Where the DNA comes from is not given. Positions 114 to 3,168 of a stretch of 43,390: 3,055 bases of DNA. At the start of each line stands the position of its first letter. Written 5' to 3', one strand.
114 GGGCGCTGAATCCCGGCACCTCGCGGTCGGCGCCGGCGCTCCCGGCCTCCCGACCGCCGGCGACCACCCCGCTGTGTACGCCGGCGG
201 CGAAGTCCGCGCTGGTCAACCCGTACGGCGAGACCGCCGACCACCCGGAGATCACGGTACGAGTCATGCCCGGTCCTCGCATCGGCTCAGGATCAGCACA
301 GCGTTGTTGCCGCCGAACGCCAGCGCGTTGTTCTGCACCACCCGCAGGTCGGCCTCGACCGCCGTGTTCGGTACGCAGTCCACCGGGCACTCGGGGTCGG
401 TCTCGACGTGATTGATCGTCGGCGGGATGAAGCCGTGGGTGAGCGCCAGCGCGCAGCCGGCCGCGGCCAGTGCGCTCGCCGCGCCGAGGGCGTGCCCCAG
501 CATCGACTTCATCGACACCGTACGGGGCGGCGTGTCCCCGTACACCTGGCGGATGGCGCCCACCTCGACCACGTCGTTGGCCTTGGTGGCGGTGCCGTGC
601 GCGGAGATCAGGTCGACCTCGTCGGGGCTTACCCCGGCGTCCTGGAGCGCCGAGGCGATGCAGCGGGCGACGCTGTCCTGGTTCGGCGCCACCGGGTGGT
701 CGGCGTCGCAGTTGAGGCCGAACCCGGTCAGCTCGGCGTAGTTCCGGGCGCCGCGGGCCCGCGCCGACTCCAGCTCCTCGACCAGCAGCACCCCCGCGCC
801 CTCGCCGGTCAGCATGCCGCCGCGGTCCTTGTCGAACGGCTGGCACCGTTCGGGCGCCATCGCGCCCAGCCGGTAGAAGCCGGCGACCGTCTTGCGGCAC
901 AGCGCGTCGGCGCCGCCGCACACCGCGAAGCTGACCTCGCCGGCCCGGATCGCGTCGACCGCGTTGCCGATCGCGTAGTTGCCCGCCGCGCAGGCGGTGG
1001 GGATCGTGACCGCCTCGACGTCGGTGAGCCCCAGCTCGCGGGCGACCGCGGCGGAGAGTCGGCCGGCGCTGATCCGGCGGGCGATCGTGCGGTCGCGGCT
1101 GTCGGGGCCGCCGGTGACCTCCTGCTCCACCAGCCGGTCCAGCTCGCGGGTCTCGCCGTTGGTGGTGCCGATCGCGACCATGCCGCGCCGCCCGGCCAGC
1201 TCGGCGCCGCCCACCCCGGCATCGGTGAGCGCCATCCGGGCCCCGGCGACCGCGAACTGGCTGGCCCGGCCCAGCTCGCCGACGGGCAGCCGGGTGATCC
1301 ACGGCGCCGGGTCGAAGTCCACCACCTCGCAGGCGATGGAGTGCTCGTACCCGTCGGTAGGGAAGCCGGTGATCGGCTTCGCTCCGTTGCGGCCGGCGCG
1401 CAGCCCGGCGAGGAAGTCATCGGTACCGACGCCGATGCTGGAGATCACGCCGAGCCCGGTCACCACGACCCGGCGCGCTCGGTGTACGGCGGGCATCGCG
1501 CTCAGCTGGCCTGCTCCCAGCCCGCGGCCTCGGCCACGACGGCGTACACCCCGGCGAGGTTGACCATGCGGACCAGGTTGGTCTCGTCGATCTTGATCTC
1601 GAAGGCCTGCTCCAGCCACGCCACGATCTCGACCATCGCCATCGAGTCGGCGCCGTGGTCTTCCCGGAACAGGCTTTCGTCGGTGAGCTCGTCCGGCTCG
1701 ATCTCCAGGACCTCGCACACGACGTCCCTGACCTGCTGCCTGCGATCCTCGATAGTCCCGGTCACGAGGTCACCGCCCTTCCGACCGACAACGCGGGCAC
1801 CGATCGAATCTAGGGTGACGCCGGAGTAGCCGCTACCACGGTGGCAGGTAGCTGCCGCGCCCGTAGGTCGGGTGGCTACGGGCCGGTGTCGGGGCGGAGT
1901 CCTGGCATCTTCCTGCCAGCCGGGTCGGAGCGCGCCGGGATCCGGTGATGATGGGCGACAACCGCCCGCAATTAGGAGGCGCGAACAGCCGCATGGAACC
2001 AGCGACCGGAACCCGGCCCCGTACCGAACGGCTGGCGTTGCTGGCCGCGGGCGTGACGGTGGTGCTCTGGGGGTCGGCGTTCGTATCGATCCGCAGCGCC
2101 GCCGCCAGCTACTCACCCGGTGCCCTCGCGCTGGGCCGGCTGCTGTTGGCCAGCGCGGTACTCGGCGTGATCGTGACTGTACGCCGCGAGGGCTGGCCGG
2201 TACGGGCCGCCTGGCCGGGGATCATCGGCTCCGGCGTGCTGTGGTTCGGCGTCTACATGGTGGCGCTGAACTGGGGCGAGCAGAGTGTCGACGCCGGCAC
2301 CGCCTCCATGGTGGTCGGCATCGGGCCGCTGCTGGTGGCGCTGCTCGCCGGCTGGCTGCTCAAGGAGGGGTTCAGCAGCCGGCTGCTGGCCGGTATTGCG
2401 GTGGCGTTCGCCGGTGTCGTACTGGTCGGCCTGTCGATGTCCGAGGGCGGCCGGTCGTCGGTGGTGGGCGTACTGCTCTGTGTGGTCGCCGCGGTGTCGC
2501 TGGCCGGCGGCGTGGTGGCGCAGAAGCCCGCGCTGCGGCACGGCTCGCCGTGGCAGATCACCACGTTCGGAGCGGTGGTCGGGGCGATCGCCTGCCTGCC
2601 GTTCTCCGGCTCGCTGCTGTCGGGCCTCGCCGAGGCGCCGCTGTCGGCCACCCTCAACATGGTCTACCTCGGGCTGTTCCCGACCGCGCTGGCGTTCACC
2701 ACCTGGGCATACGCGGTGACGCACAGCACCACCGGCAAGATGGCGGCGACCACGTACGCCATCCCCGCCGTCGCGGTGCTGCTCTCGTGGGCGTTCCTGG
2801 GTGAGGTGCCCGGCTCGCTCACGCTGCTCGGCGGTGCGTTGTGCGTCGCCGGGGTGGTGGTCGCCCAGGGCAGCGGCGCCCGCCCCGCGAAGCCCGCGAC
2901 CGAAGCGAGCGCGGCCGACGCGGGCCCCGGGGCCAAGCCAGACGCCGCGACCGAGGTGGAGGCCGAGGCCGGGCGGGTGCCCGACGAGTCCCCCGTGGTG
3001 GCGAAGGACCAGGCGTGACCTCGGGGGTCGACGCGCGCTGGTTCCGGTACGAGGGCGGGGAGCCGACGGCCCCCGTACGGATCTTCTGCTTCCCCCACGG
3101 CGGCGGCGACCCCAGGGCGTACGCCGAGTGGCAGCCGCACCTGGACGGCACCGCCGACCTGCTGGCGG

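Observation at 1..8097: Compact divergent biosynthetic locus: discrete ACP/KS/KS-like genes facing an exporter-TE-KASIII-like-tandem HDO-ACAD operon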

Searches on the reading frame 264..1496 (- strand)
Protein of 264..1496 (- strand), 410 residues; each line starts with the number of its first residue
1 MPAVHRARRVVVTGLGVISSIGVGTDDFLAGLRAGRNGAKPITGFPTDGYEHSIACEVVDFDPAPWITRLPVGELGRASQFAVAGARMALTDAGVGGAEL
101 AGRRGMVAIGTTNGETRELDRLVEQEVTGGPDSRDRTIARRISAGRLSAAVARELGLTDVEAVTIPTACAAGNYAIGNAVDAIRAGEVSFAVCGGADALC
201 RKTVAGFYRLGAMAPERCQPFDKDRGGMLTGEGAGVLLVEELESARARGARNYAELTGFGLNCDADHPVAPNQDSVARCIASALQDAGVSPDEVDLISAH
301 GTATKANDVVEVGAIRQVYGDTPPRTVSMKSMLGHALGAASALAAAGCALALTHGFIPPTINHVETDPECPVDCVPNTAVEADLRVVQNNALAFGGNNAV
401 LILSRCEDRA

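Call 6: search_protein_families(library=pfam, proteins=[window:264-1496:-], max_evalue=0.01)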
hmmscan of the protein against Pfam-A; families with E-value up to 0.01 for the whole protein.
window:264-1496:- (410 aa): 3 families
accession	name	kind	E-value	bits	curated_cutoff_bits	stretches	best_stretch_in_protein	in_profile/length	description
PF00109.32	ketoacyl-synt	-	1.3e-35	123.6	20.8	1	8-245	2-252/252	Beta-ketoacyl synthase, N-terminal domain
PF02801.28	Ketoacyl-synt_C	-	3e-31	108.3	20.8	1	253-362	1-117/119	Beta-ketoacyl synthase, C-terminal domain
PF00108.29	Thiolase_N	-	8.4e-07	29.1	26.4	1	148-202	63-118/260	Thiolase, N-terminal domain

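Call 7: search_protein_families(library=ncbifam, proteins=[window:264-1496:-], max_evalue=0.01)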
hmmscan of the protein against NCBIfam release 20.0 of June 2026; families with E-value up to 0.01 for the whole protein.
window:264-1496:- (410 aa): 35 families (the best 25 are shown)
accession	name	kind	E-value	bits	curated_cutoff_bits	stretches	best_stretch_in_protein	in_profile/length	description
TIGR03150.1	fabF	equivalog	1.7e-101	339.9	493.75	1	8-403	1-406/407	beta-ketoacyl-ACP synthase II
NF005589.0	PRK07314.1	subfamily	3.1e-97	326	387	1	7-406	3-412/413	beta-ketoacyl-ACP synthase II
NF006587.0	PRK09116.1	equivalog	2.5e-77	260.4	470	1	8-406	2-407/408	beta-ketoacyl-ACP synthase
NF004970.0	PRK06333.1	subfamily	3.8e-77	259.9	525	1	7-407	3-423/424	beta-ketoacyl-ACP synthase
NF006274.0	PRK08439.1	equivalog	5.4e-77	259.3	621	1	8-405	2-405/406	beta-ketoacyl-ACP synthase II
NF005076.0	PRK06501.1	equivalog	3.1e-67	227.3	629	1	10-405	13-422/425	beta-ketoacyl-ACP synthase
NF005935.0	PRK07967.1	equivalog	3.8e-67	226.9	630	1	8-407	2-405/406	beta-ketoacyl-ACP synthase I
NF006618.0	PRK09185.1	subfamily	1.1e-65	222.2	407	1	9-405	4-392/394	beta-ketoacyl-ACP synthase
NF004618.0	PRK05952.1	equivalog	4.6e-60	203.5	455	1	9-405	3-382/384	beta-ketoacyl-ACP synthase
NF058662.1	cispenta_AmcF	equivalog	6.9e-59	199.7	325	1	10-404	2-368/369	cispentacin biosynthesis acyltransferase subunit AmcF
NF006434.0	PRK08722.1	equivalog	7.5e-57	193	759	1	7-405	3-413/414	beta-ketoacyl-ACP synthase II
NF005916.1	PRK07910.1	equivalog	1.1e-53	182.7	560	1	9-404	13-416/418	KasA/KasB family beta-ketoacyl-ACP synthase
NF005490.0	PRK07103.1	equivalog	4.7e-53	180.7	445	1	8-406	4-413/414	polyketide beta-ketoacyl:acyl carrier protein synthase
NF045894.1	PKS_plus_SDR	equivalog_domain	3.3e-38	131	1740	1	89-366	101-379/1515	type I polyketide synthase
NF040607.1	mycolic_Pks13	equivalog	1.8e-32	111.8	2100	1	162-373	264-485/1680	polyketide synthase Pks13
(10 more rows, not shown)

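Call 61: search_solved_structures(query=window:264-1496:-, max_evalue=1e-20)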
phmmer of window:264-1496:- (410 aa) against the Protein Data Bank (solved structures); distinct sequences matched with E-value up to 1e-20: 112 (the best 60 are shown).
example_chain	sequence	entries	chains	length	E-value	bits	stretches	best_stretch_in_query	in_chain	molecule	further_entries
6kxd_A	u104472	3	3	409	3e-161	540.2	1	6-404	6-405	Ketosynthase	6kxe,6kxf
9s5h_B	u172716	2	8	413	9.3e-99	334.5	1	8-405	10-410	3-oxoacyl-(Acyl-carrier-protein) synthase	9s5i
1j3n_A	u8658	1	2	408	4.3e-75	256.6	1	8-405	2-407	3-oxoacyl-(acyl-carrier protein) synthase II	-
4ls6_A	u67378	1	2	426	1.1e-73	251.9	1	7-405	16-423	3-oxoacyl-[acyl-carrier-protein] synthase 2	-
4ls5_A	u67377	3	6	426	1.3e-73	251.7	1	7-405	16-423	3-oxoacyl-[acyl-carrier-protein] synthase 2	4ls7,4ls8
5sxo_A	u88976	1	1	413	5.1e-72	246.5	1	7-408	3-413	3-oxoacyl-[acyl-carrier-protein] synthase 2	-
3o04_A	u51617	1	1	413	1.7e-71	244.8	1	7-408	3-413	beta-keto-acyl carrier protein synthase II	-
1e5m_A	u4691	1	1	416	1.8e-71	244.7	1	7-404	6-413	BETA KETOACYL ACYL CARRIER PROTEIN SYNTHASE II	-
2gqd_A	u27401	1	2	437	1.3e-65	225.4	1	6-407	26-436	3-oxoacyl-[acyl-carrier-protein] synthase 2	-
8z5c_A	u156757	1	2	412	3.5e-64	220.7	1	8-404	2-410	3-oxoacyl-[acyl-carrier-protein] synthase 2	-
8z5e_A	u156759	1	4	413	2.4e-63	217.9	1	8-404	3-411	3-oxoacyl-[acyl-carrier-protein] synthase 2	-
8z5d_A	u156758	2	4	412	3.1e-63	217.6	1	8-404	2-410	3-oxoacyl-[acyl-carrier-protein] synthase 2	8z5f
4b7v_A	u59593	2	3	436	1.1e-62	215.7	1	7-407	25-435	3-OXOACYL-[ACYL-CARRIER-PROTEIN] SYNTHASE 2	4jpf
8qm1_A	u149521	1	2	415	1.2e-62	215.6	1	7-407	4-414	3-oxoacyl-[acyl-carrier-protein] synthase 2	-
4qav_A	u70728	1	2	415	1.3e-61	212.2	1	7-406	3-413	3-oxoacyl-[acyl-carrier-protein] synthase 2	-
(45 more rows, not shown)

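Call 80: find_homologous_proteins(query=window:264-1496:-, max_evalue=1e-60)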
Query window:264-1496:- (410 aa): 6010 proteins with E <= 1e-60 among 8000 candidates; the best 120 are listed.
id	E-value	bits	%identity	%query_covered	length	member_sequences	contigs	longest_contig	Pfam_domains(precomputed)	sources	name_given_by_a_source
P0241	4.3e-258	874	100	98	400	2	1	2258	PF00109.33,PF00108.30,PF02801.29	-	-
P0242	9.3e-211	718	80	98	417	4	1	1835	PF00109.33,PF02801.29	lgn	-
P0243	8.4e-210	715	80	98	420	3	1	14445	PF00109.33,PF00108.30,PF02801.29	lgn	-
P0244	8.2e-209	712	79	98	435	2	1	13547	PF00109.33,PF00108.30,PF02801.29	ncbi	-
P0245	6.0e-202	689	78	98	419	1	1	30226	PF00109.33,PF00108.30,PF02801.29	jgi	jgi:3-oxoacyl-[acyl-carrier-protein] synthase II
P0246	1.2e-197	675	77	97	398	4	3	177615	PF00109.33,PF02801.29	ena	-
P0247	7.0e-197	672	77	97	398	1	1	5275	PF00109.33,PF00108.30,PF02801.29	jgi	-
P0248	7.3e-197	672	76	98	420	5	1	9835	PF00109.33,PF02801.29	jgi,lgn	jgi:3-oxoacyl-[acyl-carrier-protein] synthase II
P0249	2.3e-196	671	77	98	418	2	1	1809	PF00109.33,PF00108.30,PF02801.29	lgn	-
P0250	6.3e-196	669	77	97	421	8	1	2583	PF00109.33,PF02801.29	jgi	jgi:3-oxoacyl-[acyl-carrier-protein] synthase II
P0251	1.5e-195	668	78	98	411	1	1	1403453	PF00109.33,PF02801.29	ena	-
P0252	3.8e-193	660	75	98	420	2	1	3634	PF00109.33,PF00108.30,PF02801.29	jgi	jgi:3-oxoacyl-[acyl-carrier-protein] synthase II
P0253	4.9e-193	660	75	98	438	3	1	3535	PF00109.33,PF00108.30,PF02801.29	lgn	-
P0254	1.5e-192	658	75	98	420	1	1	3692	PF00109.33,PF00108.30,PF02801.29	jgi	jgi:3-oxoacyl-[acyl-carrier-protein] synthase II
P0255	2.3e-192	658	74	97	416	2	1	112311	PF00109.33,PF02801.29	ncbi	-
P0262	1.1e-185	636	72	98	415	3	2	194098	PF00109.33,PF02801.29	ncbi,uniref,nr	ncbi:beta-ketoacyl-[acyl-carrier-protein] synthase family protein [Streptomyces palmae]|uniref:Beta-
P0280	1.1e-180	619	69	98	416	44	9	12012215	PF00109.33,PF00108.30,PF02801.29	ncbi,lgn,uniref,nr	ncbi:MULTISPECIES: beta-ketoacyl-[acyl-carrier-protein] synthase family protein [Streptomyces]|unire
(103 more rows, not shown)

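Call 81: find_encoding_contigs(protein=P0262, flank=10000, max_places=1)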
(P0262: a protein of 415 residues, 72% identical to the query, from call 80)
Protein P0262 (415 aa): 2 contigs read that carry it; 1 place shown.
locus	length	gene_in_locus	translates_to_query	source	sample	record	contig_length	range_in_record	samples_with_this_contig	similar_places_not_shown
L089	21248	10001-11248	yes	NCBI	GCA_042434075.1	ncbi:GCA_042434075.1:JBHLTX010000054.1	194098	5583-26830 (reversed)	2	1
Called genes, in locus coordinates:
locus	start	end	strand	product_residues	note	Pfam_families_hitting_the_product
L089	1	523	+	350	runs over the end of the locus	PF09084:NMT1, PF12974:Phosphonate-bd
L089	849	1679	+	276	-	PF02540:NAD_synthase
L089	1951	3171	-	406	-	PF07690:MFS_1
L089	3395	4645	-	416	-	PF07690:MFS_1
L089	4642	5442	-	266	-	PF00296:Bac_luciferase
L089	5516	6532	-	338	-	PF08240:ADH_N, PF16912:Glu_dehyd_C (weak), PF00107:ADH_zinc_N, PF13602:ADH_zinc_N_2 (weak)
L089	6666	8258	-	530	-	PF00083:Sugar_tr (faint), PF07690:MFS_1, PF05977:MFS_3 (weak)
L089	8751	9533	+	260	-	-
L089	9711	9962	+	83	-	PF00550:PP-binding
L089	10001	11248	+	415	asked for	PF00109:ketoacyl-synt, PF02801:Ketoacyl-synt_C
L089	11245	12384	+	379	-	PF00109:ketoacyl-synt, PF08545:ACP_syn_III, PF02801:Ketoacyl-synt_C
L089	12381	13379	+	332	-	PF00109:ketoacyl-synt, PF08545:ACP_syn_III (weak)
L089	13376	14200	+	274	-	PF00561:Abhydrolase_1 (weak), PF06821:Ser_hydrolase (faint), PF12697:Abhydrolase_6, PF12146:Hydrolase_4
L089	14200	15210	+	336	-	-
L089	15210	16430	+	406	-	PF00109:ketoacyl-synt, PF08545:ACP_syn_III (faint), PF02801:Ketoacyl-synt_C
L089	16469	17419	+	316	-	PF00109:ketoacyl-synt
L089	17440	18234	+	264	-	PF00106:adh_short, PF13561:adh_short_C2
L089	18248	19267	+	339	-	PF02129:Peptidase_S15 (faint), PF00561:Abhydrolase_1, PF12146:Hydrolase_4, PF12697:Abhydrolase_6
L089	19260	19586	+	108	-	-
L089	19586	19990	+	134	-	PF02635:DsrE (weak)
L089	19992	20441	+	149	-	-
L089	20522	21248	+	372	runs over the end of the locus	PF00109:ketoacyl-synt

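Call 82: find_encoding_contigs(protein=P0280, flank=10000, max_places=1)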
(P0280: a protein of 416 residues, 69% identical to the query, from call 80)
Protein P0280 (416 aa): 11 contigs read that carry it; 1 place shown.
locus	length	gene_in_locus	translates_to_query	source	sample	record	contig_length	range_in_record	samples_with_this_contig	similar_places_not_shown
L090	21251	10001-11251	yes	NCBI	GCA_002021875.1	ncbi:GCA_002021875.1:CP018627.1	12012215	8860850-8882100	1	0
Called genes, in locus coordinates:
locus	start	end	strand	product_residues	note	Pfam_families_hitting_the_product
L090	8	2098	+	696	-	PF13520:AA_permease_2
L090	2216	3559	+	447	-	PF01938:TRAM, PF02254:TrkA_N (faint), PF05175:MTS (weak), PF13649:Methyltransf_25 (weak), PF13847:Methyltransf_31, PF05958:tRNA_U5-meth_tr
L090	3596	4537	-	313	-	-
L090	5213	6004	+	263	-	-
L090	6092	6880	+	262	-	-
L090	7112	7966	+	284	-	PF09339:HTH_IclR, PF01614:IclR_C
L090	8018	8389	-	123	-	-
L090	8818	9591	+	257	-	PF00561:Abhydrolase_1 (faint), PF00975:Thioesterase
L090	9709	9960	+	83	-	PF00550:PP-binding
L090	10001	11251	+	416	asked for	PF00109:ketoacyl-synt, PF00108:Thiolase_N (weak), PF02801:Ketoacyl-synt_C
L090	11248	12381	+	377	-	PF00109:ketoacyl-synt, PF02801:Ketoacyl-synt_C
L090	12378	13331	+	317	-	PF00109:ketoacyl-synt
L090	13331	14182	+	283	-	PF00561:Abhydrolase_1 (faint), PF12697:Abhydrolase_6, PF06821:Ser_hydrolase (faint)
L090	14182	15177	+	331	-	-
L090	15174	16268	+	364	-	PF00109:ketoacyl-synt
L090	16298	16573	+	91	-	PF00550:PP-binding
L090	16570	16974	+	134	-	PF07977:FabA (weak), PF22818:ApeI-like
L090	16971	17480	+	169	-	PF22817:ApeP-like, PF07977:FabA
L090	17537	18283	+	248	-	PF00106:adh_short, PF08659:KR, PF13561:adh_short_C2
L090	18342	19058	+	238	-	PF01323:DSBA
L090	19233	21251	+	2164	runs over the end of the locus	PF00501:AMP-binding, PF13193:AMP-binding_C, PF00550:PP-binding, PF00668:Condensation, PF00501:AMP-binding, PF13193:AMP-binding_C, PF00550:PP-binding, PF00668:Condensation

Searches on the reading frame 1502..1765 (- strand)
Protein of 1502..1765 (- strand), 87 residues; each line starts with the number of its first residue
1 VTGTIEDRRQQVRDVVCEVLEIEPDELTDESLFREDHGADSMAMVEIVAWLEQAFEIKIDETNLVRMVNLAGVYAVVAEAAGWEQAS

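Call 6: search_protein_families(library=pfam, proteins=[window:1502-1765:-], max_evalue=0.01)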
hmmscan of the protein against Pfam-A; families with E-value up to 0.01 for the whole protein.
window:1502-1765:- (87 aa): 2 families
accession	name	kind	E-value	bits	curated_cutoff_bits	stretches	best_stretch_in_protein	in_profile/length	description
PF00550.31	PP-binding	-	2.1e-13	50.7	20.8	1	10-74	1-64/67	Phosphopantetheine attachment site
PF23297.2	ACP_SdgA_C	-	6.8e-06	26.5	27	1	10-78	13-80/95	Highly reducing polyketide synthase sdgA, C-terminal ACP domain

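Call 7: search_protein_families(library=ncbifam, proteins=[window:1502-1765:-], max_evalue=0.01)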
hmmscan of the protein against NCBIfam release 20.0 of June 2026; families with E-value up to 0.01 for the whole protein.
window:1502-1765:- (87 aa): 14 families
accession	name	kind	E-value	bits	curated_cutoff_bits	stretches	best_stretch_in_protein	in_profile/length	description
NF002148.0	PRK00982.1-2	subfamily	2.1e-14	53.1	71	1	9-77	6-74/79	acyl carrier protein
NF002150.0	PRK00982.1-4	subfamily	4.9e-12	45.9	66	1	10-66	8-64/80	acyl carrier protein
NF002149.0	PRK00982.1-3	equivalog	8.4e-12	44.9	106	1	9-63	5-59/78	acyl carrier protein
TIGR00517.1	acyl_carrier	equivalog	1.3e-11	44.2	70.45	1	10-63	6-59/77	acyl carrier protein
NF002151.0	PRK00982.1-5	equivalog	1.6e-11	44.2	92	1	7-62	3-58/78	acyl carrier protein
NF040636.1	AcpM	exception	2e-09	37.4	146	1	11-70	9-68/93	meromycolate extension acyl carrier protein AcpM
NF002147.0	PRK00982.1-1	equivalog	1.4e-08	34.5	84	1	10-68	10-68/83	acyl carrier protein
NF006031.0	PRK08172.1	equivalog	3.7e-08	33.9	76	1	9-78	6-75/82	acyl carrier protein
NF058660.1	cispen_ACP_AmcB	equivalog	1.6e-07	31.4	80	1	15-65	9-61/80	cispentacin biosynthesis acyl carrier protein AmcB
NF005079.0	PRK06508.1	equivalog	6.4e-07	29.7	83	1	10-69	6-65/93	acyl carrier protein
NF009104.0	PRK12449.1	equivalog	3.7e-05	23.6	70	1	26-71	24-69/80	acyl carrier protein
NF003464.0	PRK05087.1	equivalog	0.00045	20.2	68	1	7-65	2-60/78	D-alanine--poly(phosphoribitol) ligase subunit DltC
NF003757.0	PRK05350.1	equivalog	0.0006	19.9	65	1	10-69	9-70/83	acyl carrier protein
NF052616.1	ACP_for_OlsHI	equivalog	0.0042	17.4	130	1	7-60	3-58/83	ornithine lipid biosynthesis acyl carrier protein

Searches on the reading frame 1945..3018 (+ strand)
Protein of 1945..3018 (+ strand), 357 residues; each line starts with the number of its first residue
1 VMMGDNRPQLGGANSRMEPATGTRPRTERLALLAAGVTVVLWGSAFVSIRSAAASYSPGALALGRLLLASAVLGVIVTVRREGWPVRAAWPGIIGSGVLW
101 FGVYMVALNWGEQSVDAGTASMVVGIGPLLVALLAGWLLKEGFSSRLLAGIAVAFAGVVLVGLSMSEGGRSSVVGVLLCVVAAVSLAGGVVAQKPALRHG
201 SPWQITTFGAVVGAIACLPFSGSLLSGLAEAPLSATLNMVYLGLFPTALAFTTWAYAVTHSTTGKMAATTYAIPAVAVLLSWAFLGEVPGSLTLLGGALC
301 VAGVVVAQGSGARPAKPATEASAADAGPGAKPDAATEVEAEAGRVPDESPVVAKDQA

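Call 6: search_protein_families(library=pfam, proteins=[window:1945-3018:+], max_evalue=0.01)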
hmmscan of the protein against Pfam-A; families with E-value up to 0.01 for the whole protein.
window:1945-3018:+ (357 aa): 1 family
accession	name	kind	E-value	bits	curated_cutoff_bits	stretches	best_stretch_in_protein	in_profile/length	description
PF00892.27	EamA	-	1.4e-38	132.7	28.2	2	175-306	3-132/135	EamA-like transporter family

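Call 7: search_protein_families(library=ncbifam, proteins=[window:1945-3018:+], max_evalue=0.01)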
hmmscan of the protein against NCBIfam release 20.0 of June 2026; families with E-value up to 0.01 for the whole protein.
window:1945-3018:+ (357 aa): 5 families
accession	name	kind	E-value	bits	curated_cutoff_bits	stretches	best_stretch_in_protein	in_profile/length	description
TIGR00950.1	2A78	equivalog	4.3e-27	95.2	230.2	1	42-305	1-264/264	carboxylate/amino acid/amine transporter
NF008432.0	PRK11272.1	equivalog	4.6e-16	58.9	270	1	29-307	8-285/294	drug/metabolite exporter YedA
NF008523.0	PRK11453.1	equivalog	3.5e-12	46.5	472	1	35-306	9-284/299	O-acetylserine/cysteine exporter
NF050091.1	ArAmAcExpYddG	equivalog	3.2e-06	26.9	300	1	36-308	10-283/285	aromatic amino acid exporter YddG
TIGR03340.1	phn_DUF6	hypoth_equivalog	3.9e-05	23.5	288.15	1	66-306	39-280/281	phosphonate utilization associated putative membrane protein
